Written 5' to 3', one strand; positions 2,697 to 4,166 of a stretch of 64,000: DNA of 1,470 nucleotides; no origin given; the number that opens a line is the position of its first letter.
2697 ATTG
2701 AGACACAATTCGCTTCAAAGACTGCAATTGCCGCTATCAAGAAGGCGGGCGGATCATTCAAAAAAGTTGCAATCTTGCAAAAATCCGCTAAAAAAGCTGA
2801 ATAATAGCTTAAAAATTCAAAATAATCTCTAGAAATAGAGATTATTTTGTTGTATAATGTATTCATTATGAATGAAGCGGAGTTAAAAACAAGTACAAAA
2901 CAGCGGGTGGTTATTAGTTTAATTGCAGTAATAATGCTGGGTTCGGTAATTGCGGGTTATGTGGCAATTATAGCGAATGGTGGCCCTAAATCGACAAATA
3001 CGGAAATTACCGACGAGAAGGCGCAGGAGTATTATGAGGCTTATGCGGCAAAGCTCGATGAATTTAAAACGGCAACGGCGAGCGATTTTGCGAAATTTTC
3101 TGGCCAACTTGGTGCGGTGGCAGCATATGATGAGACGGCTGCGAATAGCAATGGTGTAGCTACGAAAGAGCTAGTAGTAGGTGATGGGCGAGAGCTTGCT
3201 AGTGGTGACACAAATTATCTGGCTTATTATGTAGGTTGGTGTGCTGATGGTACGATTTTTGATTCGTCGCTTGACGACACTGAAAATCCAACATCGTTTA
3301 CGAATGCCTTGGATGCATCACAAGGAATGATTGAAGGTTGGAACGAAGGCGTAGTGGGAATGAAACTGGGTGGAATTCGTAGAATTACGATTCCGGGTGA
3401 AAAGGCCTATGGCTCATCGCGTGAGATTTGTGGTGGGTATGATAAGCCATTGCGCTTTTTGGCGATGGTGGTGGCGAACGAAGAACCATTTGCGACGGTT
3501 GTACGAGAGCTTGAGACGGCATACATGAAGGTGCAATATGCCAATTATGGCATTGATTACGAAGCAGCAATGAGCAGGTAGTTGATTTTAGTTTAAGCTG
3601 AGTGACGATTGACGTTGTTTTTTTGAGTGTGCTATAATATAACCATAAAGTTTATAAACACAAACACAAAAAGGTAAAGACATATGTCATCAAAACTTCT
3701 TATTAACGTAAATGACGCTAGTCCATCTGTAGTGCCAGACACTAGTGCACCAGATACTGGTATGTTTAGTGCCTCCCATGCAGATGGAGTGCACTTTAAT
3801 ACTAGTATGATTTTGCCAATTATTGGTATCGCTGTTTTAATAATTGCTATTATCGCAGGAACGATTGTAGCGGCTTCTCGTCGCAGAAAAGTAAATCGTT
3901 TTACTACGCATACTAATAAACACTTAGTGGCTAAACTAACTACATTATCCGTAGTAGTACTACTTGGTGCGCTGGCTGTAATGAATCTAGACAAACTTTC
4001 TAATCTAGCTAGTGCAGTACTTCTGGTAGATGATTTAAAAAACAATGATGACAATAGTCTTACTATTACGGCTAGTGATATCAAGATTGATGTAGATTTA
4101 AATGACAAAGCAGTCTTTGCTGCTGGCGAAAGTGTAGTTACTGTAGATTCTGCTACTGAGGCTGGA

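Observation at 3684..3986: A complete sortase-type sorting signal placed at the N-terminus of a surface protein (paralogue A)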

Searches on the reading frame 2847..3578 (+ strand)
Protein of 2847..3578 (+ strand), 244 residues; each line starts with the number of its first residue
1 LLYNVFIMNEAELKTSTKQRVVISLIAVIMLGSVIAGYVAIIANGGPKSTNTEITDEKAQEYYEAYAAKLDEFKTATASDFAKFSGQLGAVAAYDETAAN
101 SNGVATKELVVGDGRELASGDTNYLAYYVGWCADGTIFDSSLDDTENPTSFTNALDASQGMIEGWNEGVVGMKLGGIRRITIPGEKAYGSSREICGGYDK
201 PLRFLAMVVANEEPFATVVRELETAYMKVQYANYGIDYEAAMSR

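Call 33: search_protein_families(library=pfam, proteins=[window:2847-3578:+], max_evalue=0.01)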
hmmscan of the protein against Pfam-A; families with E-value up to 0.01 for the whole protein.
window:2847-3578:+ (244 aa): 1 family
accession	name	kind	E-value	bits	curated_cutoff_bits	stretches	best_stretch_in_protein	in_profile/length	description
PF00254.34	FKBP_C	-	6e-14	52.6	21.1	1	126-192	13-75/94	FKBP-type peptidyl-prolyl cis-trans isomerase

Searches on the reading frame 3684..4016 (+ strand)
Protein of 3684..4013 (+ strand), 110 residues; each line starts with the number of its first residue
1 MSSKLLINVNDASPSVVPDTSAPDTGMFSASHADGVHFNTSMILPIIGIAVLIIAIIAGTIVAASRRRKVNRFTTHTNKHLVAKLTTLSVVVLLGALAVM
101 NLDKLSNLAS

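Call 6: search_protein_families(library=pfam, proteins=[window:3684-4013:+], max_evalue=1)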
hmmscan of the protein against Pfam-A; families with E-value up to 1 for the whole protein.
window:3684-4013:+ (110 aa): 8 families
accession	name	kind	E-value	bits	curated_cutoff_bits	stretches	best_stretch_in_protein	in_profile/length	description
PF08006.16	HAAS_TM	-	0.0061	17.1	28.3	1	43-101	19-73/117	HAAS transmembrane region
PF05454.16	DAG1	-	0.0083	16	23.3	1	8-69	117-173/290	Dystroglycan (Dystrophin-associated glycoprotein 1)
PF17247.7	DUF5316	-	0.011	15.9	28.7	1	40-95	5-59/74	Family of unknown function (DUF5316)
PF24357.1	TMD0_ABC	-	0.046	14.3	27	1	49-99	33-80/159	ABC transporter TMD0 domain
PF02665.19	Nitrate_red_gam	-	0.055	13.5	22.9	1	37-101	79-143/217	Nitrate reductase gamma subunit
PF20059.4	DUF6458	-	0.071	13.8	27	1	42-78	34-67/78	Domain of unknown function (DUF6458)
PF07314.17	Lit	-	0.11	13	24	1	27-104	69-143/176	Lipoprotein intramolecular transacylase Lit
PF05568.16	ASFV_J13L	-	0.17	12.1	23.6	1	34-70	23-59/189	African swine fever virus J13L protein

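Call 7: search_protein_families(library=ncbifam, proteins=[window:3684-4013:+], max_evalue=1)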
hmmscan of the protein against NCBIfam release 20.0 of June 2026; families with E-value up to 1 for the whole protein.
window:3684-4013:+ (110 aa): 3 families
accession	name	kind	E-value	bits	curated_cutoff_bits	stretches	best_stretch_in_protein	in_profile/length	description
NF008566.0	PRK11513.1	equivalog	0.031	14.1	170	1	1-78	56-135/176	cytochrome b561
NF005163.0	PRK06638.1-3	equivalog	0.057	12.9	174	1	30-80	133-183/203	NADH-quinone oxidoreductase subunit J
NF045962.1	MAG2810_fam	equivalog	0.2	10.6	175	1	37-102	48-110/394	MAG2810 family protein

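Call 22: find_homologous_proteins(query=A1, max_evalue=0.001)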
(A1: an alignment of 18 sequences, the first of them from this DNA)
Query A1 (18 sequences) (111 aa, profile of the alignment): 1 proteins with E <= 0.001 among 8000 candidates.
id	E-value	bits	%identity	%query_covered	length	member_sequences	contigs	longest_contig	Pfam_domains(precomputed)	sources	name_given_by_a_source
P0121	1.2e-32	130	74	95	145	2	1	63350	-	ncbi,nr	ncbi:hypothetical protein IKT18_00320, partial [Candidatus Saccharibacteria bacterium]|nr:hypothetic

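Call 23: search_protein_representatives(alignment_id=A1)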
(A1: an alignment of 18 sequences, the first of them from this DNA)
Query: 18 sequences, 118 profile positions. Proteins with E-value up to 0.001 (for the whole library): 110; up to 1e-10: 26; up to 1e-30: 2. The best 110 are listed.
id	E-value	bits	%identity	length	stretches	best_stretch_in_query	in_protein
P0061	1.3e-31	125.3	-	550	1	1-118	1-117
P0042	4.4e-31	123.6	-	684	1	1-118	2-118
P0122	4.4e-30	120.3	-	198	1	1-118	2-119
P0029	1.5e-29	118.7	-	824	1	1-118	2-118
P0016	5.4e-29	116.8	-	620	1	1-118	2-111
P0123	2.7e-28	114.5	-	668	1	1-118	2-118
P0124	4.4e-28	113.9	-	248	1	1-118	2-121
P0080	1.8e-26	108.7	-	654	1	2-118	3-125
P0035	1.4e-20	89.7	-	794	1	1-118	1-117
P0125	3.7e-20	88.3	-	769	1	1-114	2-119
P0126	1.6e-19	86.3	-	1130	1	1-118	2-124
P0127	1.7e-19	86.2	-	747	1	1-114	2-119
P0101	3.8e-19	85.0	-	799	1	1-114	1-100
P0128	2.5e-17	79.2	-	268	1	1-117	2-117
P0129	4.9e-17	78.2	-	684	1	1-118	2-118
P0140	2.9e-10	56.4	-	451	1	1-110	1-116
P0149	4.4e-08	49.4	-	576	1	4-107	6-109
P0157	5.7e-07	45.8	-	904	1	2-112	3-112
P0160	8.6e-07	45.2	-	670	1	9-112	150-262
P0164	2.1e-06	44.0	-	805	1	3-115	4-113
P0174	1.1e-05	41.7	-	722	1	1-118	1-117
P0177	1.5e-05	41.2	-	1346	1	1-118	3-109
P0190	7.0e-05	39.0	-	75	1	1-82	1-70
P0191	9.2e-05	38.7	-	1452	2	10-109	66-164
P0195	1.6e-04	37.9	-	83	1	11-76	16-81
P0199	1.9e-04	37.7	-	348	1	15-113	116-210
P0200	2.0e-04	37.6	-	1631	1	2-98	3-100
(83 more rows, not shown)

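Call 41: list_cluster_members(proteins=[P0140, P0149, P0157, P0164, P0174, P0177, P0191, P0200, P0160, P0199])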
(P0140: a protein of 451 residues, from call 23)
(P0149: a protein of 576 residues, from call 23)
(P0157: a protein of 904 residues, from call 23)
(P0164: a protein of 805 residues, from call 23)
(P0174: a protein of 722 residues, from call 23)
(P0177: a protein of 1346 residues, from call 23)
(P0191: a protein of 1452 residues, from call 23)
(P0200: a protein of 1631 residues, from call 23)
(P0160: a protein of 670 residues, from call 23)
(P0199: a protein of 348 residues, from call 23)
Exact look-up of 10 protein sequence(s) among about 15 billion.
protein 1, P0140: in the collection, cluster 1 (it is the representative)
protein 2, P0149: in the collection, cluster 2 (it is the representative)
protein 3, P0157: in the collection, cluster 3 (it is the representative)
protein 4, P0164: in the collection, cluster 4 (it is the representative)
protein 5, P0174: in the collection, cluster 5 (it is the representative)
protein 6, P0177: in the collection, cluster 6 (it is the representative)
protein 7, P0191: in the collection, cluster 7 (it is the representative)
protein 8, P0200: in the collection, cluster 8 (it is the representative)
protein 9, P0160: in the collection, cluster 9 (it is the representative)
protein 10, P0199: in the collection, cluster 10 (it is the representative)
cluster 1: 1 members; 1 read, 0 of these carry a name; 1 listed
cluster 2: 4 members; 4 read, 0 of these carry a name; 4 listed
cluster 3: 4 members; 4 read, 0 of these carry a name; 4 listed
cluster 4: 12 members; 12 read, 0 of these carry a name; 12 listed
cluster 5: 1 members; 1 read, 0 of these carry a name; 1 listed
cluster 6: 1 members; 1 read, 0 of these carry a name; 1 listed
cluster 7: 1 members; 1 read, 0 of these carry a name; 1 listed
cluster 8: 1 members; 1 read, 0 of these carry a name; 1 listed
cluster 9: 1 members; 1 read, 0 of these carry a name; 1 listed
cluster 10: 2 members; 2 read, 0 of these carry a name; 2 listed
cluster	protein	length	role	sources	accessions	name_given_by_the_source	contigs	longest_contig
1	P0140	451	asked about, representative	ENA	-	-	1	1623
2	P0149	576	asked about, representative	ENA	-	-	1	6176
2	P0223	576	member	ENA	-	-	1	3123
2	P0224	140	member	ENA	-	-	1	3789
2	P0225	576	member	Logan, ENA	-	-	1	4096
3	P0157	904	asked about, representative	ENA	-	-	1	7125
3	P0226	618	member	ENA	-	-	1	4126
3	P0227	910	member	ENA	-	-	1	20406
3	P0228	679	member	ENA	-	-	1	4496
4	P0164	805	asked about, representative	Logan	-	-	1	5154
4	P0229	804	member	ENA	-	-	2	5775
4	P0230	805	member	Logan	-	-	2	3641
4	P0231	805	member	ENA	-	-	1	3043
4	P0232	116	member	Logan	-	-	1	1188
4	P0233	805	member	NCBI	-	-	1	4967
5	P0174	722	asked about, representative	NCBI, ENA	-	-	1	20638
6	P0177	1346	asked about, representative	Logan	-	-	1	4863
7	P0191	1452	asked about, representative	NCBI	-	-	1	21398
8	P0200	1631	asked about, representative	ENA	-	-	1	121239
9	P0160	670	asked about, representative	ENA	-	-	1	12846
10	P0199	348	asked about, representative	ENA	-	-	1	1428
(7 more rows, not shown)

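Call 42: find_encoding_contigs(protein=P0200, flank=10000, max_places=2)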
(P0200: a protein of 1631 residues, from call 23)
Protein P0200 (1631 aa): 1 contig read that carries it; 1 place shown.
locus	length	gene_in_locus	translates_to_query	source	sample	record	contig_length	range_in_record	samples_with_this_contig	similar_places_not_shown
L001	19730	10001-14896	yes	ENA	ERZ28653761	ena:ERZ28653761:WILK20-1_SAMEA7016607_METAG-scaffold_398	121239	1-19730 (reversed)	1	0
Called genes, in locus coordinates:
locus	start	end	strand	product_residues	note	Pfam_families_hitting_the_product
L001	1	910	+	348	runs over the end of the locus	PF11104:PilM_2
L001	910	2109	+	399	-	-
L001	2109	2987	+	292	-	-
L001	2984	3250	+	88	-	-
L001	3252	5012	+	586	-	PF05157:MshEN, PF00437:T2SSE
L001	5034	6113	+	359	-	PF00437:T2SSE, PF13191:AAA_16 (faint), PF13401:AAA_22 (faint)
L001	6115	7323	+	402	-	PF28597:T2SSF_N, PF00482:T2SSF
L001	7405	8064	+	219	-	-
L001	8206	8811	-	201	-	-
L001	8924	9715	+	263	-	PF06750:A24_N_bact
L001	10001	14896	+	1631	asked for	PF09479:Flg_new, PF09603:Fib_succ_major (faint), PF07603:Lcl_C (faint), PF09479:Flg_new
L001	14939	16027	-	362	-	-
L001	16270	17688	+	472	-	-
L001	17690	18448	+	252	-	PF06541:ABC_trans_CmpB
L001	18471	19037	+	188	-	PF06541:ABC_trans_CmpB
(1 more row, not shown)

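Call 43: find_encoding_contigs(protein=P0160, flank=8000, max_places=2)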
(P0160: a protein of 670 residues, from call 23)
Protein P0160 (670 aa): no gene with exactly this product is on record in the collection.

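Call 44: find_encoding_contigs(protein=P0174, flank=10000, max_places=2)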
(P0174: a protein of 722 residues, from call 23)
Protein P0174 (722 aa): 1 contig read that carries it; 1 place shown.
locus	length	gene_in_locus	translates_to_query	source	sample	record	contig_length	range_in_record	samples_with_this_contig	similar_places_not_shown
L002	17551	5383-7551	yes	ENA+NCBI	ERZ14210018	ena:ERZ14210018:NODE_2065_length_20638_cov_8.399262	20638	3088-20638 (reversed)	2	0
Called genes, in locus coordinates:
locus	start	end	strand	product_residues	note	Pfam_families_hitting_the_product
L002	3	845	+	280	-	?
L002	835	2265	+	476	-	PF04932:Wzy_C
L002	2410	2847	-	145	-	PF13420:Acetyltransf_4 (weak), PF13673:Acetyltransf_10 (weak), PF00583:Acetyltransf_1, PF13508:Acetyltransf_7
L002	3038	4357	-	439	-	PF02878:PGM_PMM_I, PF02879:PGM_PMM_II, PF02880:PGM_PMM_III, PF00408:PGM_PMM_IV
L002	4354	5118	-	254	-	PF01515:PTA_PTB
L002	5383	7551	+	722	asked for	PF09479:Flg_new, PF09603:Fib_succ_major (weak)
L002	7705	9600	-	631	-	PF00012:HSP70, PF06723:MreB_Mbl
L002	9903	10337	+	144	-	PF16738:CBM26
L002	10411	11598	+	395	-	-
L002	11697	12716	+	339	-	PF01078:Mg_chelatase (faint), PF05496:RuvB_N, PF13191:AAA_16 (faint), PF00004:AAA, PF07728:AAA_5, PF17864:AAA_lid_4, PF05491:WHD_RuvB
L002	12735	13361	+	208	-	-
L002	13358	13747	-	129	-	-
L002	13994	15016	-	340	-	PF12733:Cadherin-like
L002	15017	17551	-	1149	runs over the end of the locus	PF00082:Peptidase_S8, PF13306:LRR_5, PF13855:LRR_8 (faint), PF13306:LRR_5, PF00404:Dockerin_1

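Call 45: find_encoding_contigs(protein=P0191, flank=10000, max_places=2)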
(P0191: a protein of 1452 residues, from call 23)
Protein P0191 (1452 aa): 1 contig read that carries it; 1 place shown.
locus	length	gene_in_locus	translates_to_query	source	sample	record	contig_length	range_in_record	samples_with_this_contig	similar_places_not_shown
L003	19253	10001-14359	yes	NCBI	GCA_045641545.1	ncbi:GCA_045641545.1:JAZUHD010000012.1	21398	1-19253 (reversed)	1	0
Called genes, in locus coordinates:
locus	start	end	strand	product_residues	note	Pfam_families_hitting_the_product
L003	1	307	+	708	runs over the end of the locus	PF00753:Lactamase_B, PF12706:Lactamase_B_2, PF22505:RNase_J_b_CASP, PF07521:RMMBL (weak), PF17770:RNase_J_C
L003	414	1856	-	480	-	PF00342:PGI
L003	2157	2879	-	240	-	-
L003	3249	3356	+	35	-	-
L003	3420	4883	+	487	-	PF16221:HTH_47 (weak), PF02624:YcaO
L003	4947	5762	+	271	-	PF00696:AA_kinase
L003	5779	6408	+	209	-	PF00406:ADK, PF13207:AAA_17 (weak)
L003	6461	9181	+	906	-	PF00912:Transgly, PF00905:Transpeptidase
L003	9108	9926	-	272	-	PF01938:TRAM (faint)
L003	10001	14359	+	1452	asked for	PF09603:Fib_succ_major (faint), PF09479:Flg_new (faint), PF03382:DUF285 (faint), PF13306:LRR_5 (faint)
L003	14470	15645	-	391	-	PF02779:Transket_pyr (faint), PF03894:XFP, PF09363:XFP_C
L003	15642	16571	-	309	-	PF09364:XFP_N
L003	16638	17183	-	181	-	-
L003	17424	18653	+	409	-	PF00579:tRNA-synt_1b, PF22421:SYY_C-terminal, PF01479:S4 (faint)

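Call 78: find_encoding_contigs(protein=P0195, flank=4000, max_places=3)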
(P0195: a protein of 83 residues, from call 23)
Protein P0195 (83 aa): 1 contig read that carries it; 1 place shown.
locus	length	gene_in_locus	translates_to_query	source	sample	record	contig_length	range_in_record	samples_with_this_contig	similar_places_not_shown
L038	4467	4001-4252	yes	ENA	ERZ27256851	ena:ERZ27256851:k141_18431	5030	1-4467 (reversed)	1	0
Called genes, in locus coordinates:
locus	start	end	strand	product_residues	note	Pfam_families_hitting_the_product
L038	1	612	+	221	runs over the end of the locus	PF01746:tRNA_m1G_MT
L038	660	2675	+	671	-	PF17191:RecG_wedge, PF07517:SecA_DEAD (weak), PF00176:SNF2-rel_dom (weak), PF04851:ResIII, PF13604:AAA_30 (weak), PF00270:DEAD, PF00271:Helicase_C, PF19833:RecG_dom3_C, +1 more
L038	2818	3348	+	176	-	PF03602:Cons_hypoth95, PF01170:UPF0020, PF05175:MTS, PF13847:Methyltransf_31 (weak)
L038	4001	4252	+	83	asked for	-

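Call 79: find_encoding_contigs(protein=P0190, flank=4000, max_places=3)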
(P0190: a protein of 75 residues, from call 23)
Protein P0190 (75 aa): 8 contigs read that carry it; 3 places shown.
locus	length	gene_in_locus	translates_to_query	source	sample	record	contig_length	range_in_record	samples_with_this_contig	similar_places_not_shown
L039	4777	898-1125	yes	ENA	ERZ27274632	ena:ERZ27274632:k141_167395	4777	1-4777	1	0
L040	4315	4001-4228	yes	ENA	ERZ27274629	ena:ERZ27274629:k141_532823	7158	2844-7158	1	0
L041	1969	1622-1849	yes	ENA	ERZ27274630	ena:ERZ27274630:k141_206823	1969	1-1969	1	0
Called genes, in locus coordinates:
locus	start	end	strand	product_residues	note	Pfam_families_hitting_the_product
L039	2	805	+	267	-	?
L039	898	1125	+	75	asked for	-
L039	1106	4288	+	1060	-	PF09603:Fib_succ_major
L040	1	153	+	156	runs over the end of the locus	PF00186:DHFR_1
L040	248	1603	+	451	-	PF00464:SHMT, PF00155:Aminotran_1_2 (faint)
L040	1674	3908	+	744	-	PF09603:Fib_succ_major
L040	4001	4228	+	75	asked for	-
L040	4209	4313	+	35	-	?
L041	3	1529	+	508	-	?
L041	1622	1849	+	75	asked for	-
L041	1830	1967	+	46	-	?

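Call 83: find_homologous_proteins(query=P0174, max_evalue=1e-10)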
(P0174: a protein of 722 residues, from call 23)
Query P0174 (722 aa): 274 proteins with E <= 1e-10 among 8000 candidates; the best 120 are listed.
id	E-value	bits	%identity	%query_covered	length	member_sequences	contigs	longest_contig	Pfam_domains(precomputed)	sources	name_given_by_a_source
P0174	0.0e+0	1628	100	100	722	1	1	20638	PF09603.16,PF09479.17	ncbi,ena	-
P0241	3.4e-286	969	50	62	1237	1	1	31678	PF09603.16,PF09479.17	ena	-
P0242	3.8e-273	926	61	100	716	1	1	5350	PF09603.16,PF09479.17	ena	-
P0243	3.4e-252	857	60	100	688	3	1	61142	PF09603.16,PF09479.17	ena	-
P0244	2.3e-244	831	57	39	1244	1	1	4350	PF09479.17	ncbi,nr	ncbi:MAG: InlB B-repeat-containing protein, partial [Candidatus Saccharimonadaceae bacterium]|nr:Inl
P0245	1.6e-230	785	49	66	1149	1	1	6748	PF09479.17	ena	-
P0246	1.2e-218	746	53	62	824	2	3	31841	PF09603.16,PF09479.17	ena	-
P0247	2.4e-218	745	54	100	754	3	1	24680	PF09603.16,PF09479.17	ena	-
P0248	6.5e-195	668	60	39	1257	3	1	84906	PF09603.16,PF09479.17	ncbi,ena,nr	ncbi:InlB B-repeat-containing protein [Candidatus Saccharibacteria bacterium]|nr:InlB B-repeat-conta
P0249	2.9e-188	646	66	39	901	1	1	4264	PF09479.17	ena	-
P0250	6.0e-188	645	43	99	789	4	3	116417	PF09479.17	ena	-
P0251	1.6e-185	637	79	49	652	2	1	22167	PF09603.16,PF09479.17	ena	-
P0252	9.9e-185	634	65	39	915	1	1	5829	PF09479.17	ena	-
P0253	1.9e-184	633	39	60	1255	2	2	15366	PF09479.17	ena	-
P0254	4.2e-183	629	79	49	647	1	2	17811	PF09603.16,PF09479.17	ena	-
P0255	6.7e-183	628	64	39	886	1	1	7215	PF09603.16,PF09479.17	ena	-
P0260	2.7e-176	606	77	49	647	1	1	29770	PF09603.16,PF09479.17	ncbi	-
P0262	9.7e-174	598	77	49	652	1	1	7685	PF09603.16,PF09479.17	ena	-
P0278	9.5e-161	555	57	45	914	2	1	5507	PF09603.16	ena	-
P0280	5.3e-158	546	63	39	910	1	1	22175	PF09603.16,PF09479.17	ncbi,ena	-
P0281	1.1e-155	538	45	57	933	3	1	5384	PF09603.16,PF09479.17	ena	-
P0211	5.5e-154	532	68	49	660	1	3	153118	PF09603.16,PF09479.17,PF18998.7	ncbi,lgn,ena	-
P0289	4.1e-153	530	68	49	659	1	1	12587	PF09603.16,PF09479.17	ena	-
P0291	5.4e-152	526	67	49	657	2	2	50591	PF09603.16,PF09479.17,PF26707.1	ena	-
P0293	8.0e-152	525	70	49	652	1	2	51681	PF09603.16,PF09479.17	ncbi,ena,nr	ncbi:InlB B-repeat-containing protein [Candidatus Saccharibacteria bacterium]|nr:InlB B-repeat-conta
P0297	1.7e-146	508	66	49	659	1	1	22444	PF09603.16,PF09479.17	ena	-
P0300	5.2e-146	506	43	57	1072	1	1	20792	PF09603.16,PF09479.17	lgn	-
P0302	4.6e-145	503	56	39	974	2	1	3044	PF09603.16,PF09479.17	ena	-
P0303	7.4e-145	502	56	39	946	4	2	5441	PF09603.16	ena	-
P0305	7.9e-144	499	53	42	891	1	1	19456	PF09603.16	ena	-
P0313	2.6e-140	487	52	39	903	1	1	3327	PF09603.16,PF09479.17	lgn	-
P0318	5.3e-137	476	44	99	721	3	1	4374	PF09603.16,PF09479.17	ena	-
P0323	3.7e-134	467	60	49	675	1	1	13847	PF09603.16,PF09479.17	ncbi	-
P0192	1.2e-128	449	60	39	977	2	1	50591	PF09603.16,PF09479.17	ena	-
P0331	3.5e-127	444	57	48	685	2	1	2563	PF09603.16,PF09479.17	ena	-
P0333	6.7e-126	440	42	52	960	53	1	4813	PF09603.16,PF09479.17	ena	-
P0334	7.7e-126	439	37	57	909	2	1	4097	PF09603.16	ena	-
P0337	2.2e-124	435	42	52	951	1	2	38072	PF09603.16,PF09479.17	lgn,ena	-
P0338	2.6e-124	434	41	52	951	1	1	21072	PF09603.16,PF09479.17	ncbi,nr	ncbi:InlB B-repeat-containing protein [Candidatus Saccharibacteria bacterium]|nr:InlB B-repeat-conta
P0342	5.2e-122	427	38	62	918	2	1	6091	PF09603.16,PF09479.17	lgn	-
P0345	1.9e-119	418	40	59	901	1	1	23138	PF09603.16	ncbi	-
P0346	9.9e-119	416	49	67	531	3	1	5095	PF09603.16,PF09479.17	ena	-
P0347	7.0e-118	413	57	48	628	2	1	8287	PF09603.16,PF09479.17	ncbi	-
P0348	4.2e-116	407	38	99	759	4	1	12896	PF09603.16,PF09479.17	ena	-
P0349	5.7e-116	407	37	62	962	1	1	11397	PF09603.16,PF09479.17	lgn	-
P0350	5.9e-115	403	41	52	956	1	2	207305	PF09603.16,PF09479.17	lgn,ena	-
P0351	1.1e-114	402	37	62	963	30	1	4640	PF09603.16,PF09479.17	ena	-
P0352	7.0e-113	397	34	76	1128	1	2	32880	PF09603.16,PF09479.17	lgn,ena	-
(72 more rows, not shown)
